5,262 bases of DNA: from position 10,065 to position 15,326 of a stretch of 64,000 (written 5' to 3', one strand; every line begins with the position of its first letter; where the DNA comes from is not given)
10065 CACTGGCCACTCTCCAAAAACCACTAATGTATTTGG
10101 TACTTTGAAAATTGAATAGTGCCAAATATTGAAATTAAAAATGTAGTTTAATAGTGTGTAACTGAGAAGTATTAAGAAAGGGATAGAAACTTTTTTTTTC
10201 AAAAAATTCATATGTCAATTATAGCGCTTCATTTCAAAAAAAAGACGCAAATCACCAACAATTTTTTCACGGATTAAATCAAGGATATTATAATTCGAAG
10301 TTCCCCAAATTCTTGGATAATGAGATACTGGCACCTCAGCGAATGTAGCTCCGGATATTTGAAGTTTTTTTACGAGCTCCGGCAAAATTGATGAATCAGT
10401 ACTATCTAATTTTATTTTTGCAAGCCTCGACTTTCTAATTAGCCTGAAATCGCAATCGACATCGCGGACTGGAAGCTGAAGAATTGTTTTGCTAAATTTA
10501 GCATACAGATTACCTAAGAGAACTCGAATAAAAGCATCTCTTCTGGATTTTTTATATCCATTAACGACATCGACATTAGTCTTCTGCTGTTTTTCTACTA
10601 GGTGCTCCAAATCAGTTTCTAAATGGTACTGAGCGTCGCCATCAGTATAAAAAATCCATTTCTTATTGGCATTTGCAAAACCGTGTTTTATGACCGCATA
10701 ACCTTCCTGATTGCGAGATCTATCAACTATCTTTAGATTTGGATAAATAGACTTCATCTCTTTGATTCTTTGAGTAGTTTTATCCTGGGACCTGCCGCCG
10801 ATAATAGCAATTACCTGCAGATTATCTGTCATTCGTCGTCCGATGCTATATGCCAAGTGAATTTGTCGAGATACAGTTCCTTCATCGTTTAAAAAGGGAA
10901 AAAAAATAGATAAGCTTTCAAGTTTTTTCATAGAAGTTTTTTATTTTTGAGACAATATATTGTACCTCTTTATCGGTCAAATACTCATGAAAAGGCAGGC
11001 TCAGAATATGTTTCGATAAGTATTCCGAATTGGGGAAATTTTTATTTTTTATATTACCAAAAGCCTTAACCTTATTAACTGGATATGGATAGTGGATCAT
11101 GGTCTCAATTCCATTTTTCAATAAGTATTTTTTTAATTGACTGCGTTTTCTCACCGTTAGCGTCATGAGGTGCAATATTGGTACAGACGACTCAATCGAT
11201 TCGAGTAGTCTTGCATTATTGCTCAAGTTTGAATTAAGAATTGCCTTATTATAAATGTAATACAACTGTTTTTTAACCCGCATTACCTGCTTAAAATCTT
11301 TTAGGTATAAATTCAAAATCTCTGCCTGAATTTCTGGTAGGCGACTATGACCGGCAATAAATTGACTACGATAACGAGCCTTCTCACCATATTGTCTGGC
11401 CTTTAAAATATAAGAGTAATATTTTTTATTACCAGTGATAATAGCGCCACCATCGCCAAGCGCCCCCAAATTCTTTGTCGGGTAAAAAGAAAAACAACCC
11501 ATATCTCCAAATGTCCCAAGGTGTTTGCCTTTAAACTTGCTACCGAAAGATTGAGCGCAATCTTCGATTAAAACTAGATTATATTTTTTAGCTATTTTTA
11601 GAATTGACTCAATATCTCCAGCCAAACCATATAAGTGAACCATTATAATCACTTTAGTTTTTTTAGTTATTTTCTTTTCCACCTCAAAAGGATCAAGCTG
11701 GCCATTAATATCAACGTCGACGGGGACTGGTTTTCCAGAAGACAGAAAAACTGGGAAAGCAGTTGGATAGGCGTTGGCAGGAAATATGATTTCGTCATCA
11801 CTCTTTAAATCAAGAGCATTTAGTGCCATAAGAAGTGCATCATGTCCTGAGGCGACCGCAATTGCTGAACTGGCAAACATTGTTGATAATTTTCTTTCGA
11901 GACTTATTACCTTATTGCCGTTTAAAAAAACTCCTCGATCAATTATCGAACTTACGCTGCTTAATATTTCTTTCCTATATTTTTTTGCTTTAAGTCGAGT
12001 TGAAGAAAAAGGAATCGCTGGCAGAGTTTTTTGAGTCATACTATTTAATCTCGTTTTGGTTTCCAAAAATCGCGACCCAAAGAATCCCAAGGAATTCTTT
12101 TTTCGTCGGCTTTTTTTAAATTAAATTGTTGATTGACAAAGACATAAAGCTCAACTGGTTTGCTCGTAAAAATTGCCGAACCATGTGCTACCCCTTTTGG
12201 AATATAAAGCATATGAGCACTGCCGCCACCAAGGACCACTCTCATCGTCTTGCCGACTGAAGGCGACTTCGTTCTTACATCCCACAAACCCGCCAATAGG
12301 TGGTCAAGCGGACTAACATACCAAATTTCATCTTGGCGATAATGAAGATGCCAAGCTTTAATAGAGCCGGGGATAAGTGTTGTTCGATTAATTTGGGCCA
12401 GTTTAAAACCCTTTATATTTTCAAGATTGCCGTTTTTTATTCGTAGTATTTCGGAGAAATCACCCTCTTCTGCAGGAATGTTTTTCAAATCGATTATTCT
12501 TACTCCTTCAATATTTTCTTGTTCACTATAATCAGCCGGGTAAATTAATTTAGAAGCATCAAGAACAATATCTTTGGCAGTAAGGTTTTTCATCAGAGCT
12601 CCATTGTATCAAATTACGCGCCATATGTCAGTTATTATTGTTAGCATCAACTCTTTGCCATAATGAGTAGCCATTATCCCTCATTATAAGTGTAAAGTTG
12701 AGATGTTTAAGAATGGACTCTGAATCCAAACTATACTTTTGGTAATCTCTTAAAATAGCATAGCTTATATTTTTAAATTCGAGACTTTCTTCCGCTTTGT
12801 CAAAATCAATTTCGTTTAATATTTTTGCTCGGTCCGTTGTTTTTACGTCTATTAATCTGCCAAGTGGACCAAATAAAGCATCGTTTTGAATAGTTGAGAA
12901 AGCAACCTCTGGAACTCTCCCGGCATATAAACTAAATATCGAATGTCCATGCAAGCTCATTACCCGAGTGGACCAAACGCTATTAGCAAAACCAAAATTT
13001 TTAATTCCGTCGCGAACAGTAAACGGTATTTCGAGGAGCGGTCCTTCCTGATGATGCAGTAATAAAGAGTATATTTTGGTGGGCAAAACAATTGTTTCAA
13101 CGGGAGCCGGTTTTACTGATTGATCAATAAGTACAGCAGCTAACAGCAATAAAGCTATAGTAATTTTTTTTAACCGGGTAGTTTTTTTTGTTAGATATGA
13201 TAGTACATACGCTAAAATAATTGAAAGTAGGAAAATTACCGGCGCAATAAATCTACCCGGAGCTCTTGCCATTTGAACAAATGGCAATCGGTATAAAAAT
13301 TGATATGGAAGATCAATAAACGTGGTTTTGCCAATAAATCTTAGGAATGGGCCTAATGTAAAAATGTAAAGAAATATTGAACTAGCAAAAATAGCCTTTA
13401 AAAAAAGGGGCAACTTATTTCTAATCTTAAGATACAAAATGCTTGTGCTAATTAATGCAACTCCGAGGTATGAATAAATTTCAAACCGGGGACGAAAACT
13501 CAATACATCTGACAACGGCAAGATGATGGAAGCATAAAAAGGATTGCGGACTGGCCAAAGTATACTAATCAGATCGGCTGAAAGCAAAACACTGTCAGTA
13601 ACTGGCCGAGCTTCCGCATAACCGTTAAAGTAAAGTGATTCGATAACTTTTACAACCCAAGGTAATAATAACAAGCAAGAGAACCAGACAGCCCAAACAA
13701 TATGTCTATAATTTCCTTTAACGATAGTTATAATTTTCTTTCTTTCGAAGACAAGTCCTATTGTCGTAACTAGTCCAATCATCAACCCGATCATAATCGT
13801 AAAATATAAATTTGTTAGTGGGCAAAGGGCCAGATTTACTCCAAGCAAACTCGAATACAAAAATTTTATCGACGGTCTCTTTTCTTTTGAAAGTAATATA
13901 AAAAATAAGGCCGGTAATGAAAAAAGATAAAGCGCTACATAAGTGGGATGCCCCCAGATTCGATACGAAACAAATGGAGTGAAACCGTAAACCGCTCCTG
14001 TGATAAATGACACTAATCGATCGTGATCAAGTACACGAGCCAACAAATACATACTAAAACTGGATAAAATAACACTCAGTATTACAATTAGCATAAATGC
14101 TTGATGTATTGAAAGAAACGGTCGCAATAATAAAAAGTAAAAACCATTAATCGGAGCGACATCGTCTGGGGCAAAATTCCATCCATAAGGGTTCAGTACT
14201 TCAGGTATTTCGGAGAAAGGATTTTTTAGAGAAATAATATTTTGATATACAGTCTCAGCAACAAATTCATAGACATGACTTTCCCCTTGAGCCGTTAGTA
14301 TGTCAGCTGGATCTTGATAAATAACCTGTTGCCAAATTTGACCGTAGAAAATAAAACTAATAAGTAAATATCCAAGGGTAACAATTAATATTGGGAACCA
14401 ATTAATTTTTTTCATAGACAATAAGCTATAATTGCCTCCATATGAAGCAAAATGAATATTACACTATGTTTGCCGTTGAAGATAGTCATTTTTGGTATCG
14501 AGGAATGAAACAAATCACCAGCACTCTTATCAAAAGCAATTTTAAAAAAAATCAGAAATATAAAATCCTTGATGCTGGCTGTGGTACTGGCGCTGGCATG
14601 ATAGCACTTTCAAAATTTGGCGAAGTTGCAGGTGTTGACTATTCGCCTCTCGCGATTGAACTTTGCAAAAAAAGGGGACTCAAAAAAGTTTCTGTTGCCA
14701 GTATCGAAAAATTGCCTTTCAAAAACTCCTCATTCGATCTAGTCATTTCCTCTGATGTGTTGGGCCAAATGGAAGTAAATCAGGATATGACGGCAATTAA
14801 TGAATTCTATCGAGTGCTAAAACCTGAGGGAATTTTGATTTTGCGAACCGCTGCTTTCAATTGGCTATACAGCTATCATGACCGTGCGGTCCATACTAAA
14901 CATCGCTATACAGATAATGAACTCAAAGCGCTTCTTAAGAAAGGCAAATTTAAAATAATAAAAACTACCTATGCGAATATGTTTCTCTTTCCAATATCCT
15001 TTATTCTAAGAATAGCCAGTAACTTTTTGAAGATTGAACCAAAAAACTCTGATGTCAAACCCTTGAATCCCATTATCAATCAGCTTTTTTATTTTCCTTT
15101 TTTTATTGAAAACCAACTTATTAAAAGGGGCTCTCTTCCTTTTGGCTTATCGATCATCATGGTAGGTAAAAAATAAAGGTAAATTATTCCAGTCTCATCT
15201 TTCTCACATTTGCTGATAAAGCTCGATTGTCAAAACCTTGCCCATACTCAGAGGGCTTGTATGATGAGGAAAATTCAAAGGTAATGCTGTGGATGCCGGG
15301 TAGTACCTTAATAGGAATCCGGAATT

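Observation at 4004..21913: Seven tandem giant polytopic membrane proteins from two interleaved paralog families: a candidate multi-enzyme extracytoplasmic glycosylation array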

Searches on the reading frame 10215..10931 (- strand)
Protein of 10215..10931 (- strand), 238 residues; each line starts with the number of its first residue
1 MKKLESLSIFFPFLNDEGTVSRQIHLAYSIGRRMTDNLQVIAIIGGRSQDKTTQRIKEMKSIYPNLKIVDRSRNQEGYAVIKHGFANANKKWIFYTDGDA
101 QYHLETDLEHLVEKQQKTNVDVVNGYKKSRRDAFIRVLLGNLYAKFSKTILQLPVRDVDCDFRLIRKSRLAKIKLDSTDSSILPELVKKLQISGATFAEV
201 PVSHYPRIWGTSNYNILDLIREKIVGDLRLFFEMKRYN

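Call 9: search_protein_families(library=pfam, proteins=[window:10215-10931:-], max_evalue=0.001)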
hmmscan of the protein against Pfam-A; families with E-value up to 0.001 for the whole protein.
window:10215-10931:- (238 aa): 1 family
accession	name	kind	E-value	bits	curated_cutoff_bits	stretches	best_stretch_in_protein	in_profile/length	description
PF00535.33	Glycos_transf_2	-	1.6e-13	51.4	23.3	1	8-168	1-162/168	Glycosyl transferase family 2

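Call 50: search_solved_structures(query=window:10215-10931:-, max_evalue=0.001)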
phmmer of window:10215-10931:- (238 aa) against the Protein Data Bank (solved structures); distinct sequences matched with E-value up to 0.001: 6.
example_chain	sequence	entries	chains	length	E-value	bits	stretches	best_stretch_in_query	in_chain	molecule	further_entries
9hwj_A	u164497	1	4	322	1.2e-06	31.5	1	5-221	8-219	Undecaprenyl-phosphate 4-deoxy-4-formamido-L-arabinose transferase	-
9bhc_C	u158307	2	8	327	1.9e-06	30.8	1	5-221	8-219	Undecaprenyl-phosphate 4-deoxy-4-formamido-L-arabinose transferase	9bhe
8vxh_A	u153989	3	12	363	2.5e-06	30.4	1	5-221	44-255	Undecaprenyl-phosphate 4-deoxy-4-formamido-L-arabinose transferase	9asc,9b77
5eke_A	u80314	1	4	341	0.00089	22.1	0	6-173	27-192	Uncharacterized glycosyltransferase sll0501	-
5ekp_C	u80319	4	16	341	0.00091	22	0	6-173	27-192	Uncharacterized glycosyltransferase sll0501 | Glycosyltransferase sll0501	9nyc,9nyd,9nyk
9nye_A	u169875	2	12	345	0.00094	22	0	6-173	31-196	Glycosyltransferase sll0501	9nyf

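Call 73: search_protein_families(library=ncbifam, proteins=[window:10215-10931:-], max_evalue=0.00001)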
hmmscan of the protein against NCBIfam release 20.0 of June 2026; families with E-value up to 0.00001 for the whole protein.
window:10215-10931:- (238 aa): 4 families
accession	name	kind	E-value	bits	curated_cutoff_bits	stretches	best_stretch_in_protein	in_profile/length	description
NF047588.1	GlcsyltransPgfSStrep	equivalog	5e-12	45.7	500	1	7-171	3-165/308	glycosyltransferase PgfS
NF007986.1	PRK10714.1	equivalog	4.2e-11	42.4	529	1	2-221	3-217/316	undecaprenyl-phosphate 4-deoxy-4-formamido-L-arabinose transferase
TIGR03937.1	PgaC_IcaA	equivalog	1e-09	37.9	422.3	1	2-130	42-166/407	poly-beta-1,6-N-acetyl-D-glucosamine synthase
TIGR04182.1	glyco_TIGR04182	equivalog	1.1e-09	38.1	325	1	8-211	3-197/293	S-layer glycoprotein N-glycosyltransferase AglJ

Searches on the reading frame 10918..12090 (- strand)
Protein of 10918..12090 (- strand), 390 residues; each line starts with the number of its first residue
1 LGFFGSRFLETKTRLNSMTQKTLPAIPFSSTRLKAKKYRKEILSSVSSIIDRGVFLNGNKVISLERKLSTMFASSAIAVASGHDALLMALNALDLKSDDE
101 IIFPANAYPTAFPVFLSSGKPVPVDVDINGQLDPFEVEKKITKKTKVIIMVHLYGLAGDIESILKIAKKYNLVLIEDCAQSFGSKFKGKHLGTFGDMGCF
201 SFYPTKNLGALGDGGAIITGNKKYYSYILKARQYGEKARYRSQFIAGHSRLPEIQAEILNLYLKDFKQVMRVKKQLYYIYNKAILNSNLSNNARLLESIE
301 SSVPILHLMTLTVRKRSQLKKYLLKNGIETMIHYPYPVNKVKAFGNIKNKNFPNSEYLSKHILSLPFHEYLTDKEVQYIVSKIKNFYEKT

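Call 9: search_protein_families(library=pfam, proteins=[window:10918-12090:-], max_evalue=0.001)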
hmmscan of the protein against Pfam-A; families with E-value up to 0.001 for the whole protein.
window:10918-12090:- (390 aa): 3 families
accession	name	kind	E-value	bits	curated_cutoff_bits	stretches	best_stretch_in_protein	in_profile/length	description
PF01041.23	DegT_DnrJ_EryC1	-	1e-81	275.4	19.8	1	39-383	4-359/360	DegT/DnrJ/EryC1/StrS aminotransferase family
PF01053.26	Cys_Met_Meta_PP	-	9.8e-07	28.1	27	1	64-179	57-175/381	Cys/Met metabolism PLP-dependent enzyme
PF00266.25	Aminotran_5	-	3e-06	26.9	21.5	1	85-184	73-182/371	Aminotransferase class-V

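Call 73: search_protein_families(library=ncbifam, proteins=[window:10918-12090:-], max_evalue=0.00001)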
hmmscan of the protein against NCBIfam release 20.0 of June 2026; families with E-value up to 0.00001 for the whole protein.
window:10918-12090:- (390 aa): 13 families
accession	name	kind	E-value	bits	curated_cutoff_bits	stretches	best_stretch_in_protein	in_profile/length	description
NF008687.0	PRK11706.1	equivalog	2.8e-53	181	375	1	69-387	41-374/375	dTDP-4-amino-4,6-dideoxygalactose transaminase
TIGR04181.1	NHT_00031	hypoth_equivalog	1.1e-44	152.8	420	1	45-366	15-357/359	LegC family aminotransferase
TIGR03588.1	PseC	equivalog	3e-44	151.5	423.5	1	45-385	16-378/380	UDP-4-amino-4,6-dideoxy-N-acetyl-beta-L-altrosamine transaminase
TIGR02379.1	ECA_wecE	subfamily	4.6e-41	140.8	434.85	1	73-388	46-376/376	dTDP-4-amino-4,6-dideoxy-D-glucose transaminase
NF011936.0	PRK15407.1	equivalog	4e-37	128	423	1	39-236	46-252/440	lipopolysaccharide biosynthesis protein RfbH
NF008658.2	PRK11658.1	equivalog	1.5e-35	122.6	631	1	40-387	14-377/379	UDP-4-amino-4-deoxy-L-arabinose aminotransferase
TIGR04427.1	PLP_DesI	equivalog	2.9e-29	102.4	650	1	57-383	49-379/390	dTDP-4-dehydro-6-deoxyglucose aminotransferase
NF004650.0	PRK05994.1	equivalog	1.1e-08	34.3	667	1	65-179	69-186/427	O-acetylhomoserine aminocarboxypropyltransferase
NF006096.0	PRK08248.1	equivalog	6.5e-07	28.3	726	1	65-212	70-216/431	homocysteine synthase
TIGR01977.1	am_tr_V_EF2568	hypoth_equivalog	3.5e-06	26.3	377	1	125-183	118-179/376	cysteine desulfurase family protein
TIGR01326.1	OAH_OAS_sulfhy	subfamily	5.7e-06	25.3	495.1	0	74-178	73-179/418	O-acetylhomoserine aminocarboxypropyltransferase/cysteine synthase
NF005816.0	PRK07682.1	equivalog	5.9e-06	25.2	620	1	78-177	94-202/390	aminotransferase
NF005817.0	PRK07683.1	equivalog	9.3e-06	24.6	575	0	76-152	92-169/387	aminotransferase A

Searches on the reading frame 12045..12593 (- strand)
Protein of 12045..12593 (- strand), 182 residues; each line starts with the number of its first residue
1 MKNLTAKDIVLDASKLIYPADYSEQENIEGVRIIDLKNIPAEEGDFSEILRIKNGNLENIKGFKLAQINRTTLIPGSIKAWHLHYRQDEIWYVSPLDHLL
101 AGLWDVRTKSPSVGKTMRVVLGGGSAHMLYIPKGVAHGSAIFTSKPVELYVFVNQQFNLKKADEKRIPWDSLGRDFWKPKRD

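Call 9: search_protein_families(library=pfam, proteins=[window:12045-12593:-], max_evalue=0.001)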
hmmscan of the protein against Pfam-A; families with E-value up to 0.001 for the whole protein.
window:12045-12593:- (182 aa): 1 family
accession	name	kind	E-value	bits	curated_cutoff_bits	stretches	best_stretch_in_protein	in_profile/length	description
PF00908.23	dTDP_sugar_isom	-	8e-11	42.4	27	1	27-170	3-144/168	dTDP-4-dehydrorhamnose 3,5-epimerase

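Call 72: search_solved_structures(query=window:12045-12593:-, max_evalue=0.001)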
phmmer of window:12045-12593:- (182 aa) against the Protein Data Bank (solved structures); distinct sequences matched with E-value up to 0.001: 5.
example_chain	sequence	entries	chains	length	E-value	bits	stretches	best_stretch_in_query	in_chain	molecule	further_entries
3ejk_A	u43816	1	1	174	1.4e-08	37.7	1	28-147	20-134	dTDP Sugar Isomerase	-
2b9u_A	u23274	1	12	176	3.4e-06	29.9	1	26-155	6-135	hypothetical dTDP-4-dehydrorhamnose 3,5-epimerase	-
1wlt_A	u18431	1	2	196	4e-06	29.7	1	26-155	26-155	176aa long hypothetical dTDP-4-dehydrorhamnose 3,5-epimerase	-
6ndr_A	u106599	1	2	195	2.2e-05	27.3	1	28-144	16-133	dTDP-4-dehydrorhamnose 3,5-epimerase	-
7pvi_AAA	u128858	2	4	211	8.5e-05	25.4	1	37-170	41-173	dTDP-4-dehydrorhamnose 3,5-epimerase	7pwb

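Call 73: search_protein_families(library=ncbifam, proteins=[window:12045-12593:-], max_evalue=0.00001)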
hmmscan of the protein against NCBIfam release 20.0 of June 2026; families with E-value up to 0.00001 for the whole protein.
window:12045-12593:- (182 aa): 1 family
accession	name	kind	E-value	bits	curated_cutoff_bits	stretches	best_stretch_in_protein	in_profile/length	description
TIGR01221.1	rmlC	equivalog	4.3e-08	33.2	155.75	1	26-170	5-146/176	dTDP-4-dehydrorhamnose 3,5-epimerase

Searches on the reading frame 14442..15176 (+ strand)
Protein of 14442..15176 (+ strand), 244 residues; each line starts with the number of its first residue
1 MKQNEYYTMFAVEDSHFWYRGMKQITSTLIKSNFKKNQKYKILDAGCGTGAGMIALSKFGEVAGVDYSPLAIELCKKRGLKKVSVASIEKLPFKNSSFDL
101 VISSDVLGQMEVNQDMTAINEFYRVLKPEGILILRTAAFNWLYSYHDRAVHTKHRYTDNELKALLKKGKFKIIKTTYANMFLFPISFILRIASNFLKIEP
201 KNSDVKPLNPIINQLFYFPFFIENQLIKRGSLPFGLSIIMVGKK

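Call 9: search_protein_families(library=pfam, proteins=[window:14442-15176:+], max_evalue=0.001)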
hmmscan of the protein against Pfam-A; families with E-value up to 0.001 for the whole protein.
window:14442-15176:+ (244 aa): 13 families
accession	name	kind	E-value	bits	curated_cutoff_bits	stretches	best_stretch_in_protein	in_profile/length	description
PF08241.18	Methyltransf_11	-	3.4e-21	76.1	21.2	1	43-134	1-95/95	Methyltransferase domain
PF13847.12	Methyltransf_31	-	5.2e-19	68.8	27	1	37-146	2-114/145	Methyltransferase domain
PF13649.12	Methyltransf_25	-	1.9e-18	67.3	27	1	42-130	1-97/97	Methyltransferase domain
PF08242.18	Methyltransf_12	-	9.8e-11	42.7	30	1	43-132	1-98/98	Methyltransferase domain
PF13489.12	Methyltransf_23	-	1.7e-09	38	27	1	30-145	13-124/164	Methyltransferase domain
PF01209.24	Ubie_methyltran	-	2.4e-08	34.1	20.1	1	34-133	43-150/233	ubiE/COQ5 methyltransferase family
PF20922.3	Anamorsin_N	-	6.5e-06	26.4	27.1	1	83-138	34-91/163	Anamorsin, N-terminal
PF03141.22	Methyltransf_29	-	9.1e-06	24.9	23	1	24-176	104-252/506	Putative S-adenosyl-L-methionine-dependent methyltransferase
PF05148.21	Methyltransf_8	-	6e-05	23.4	27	1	28-133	62-155/219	Hypothetical methyltransferase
PF01739.24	CheR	-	7e-05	22.8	27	0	96-134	135-173/195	CheR methyltransferase, SAM binding domain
PF06325.19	PrmA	-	0.00015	21.8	22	1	35-134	159-258/296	Ribosomal protein L11 methyltransferase (PrmA)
PF05175.20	MTS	-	0.00021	21.4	23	1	26-103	19-104/170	Methyltransferase small domain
PF07021.18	MetW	-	0.00055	20.1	21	1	40-125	15-101/193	Methionine biosynthesis protein MetW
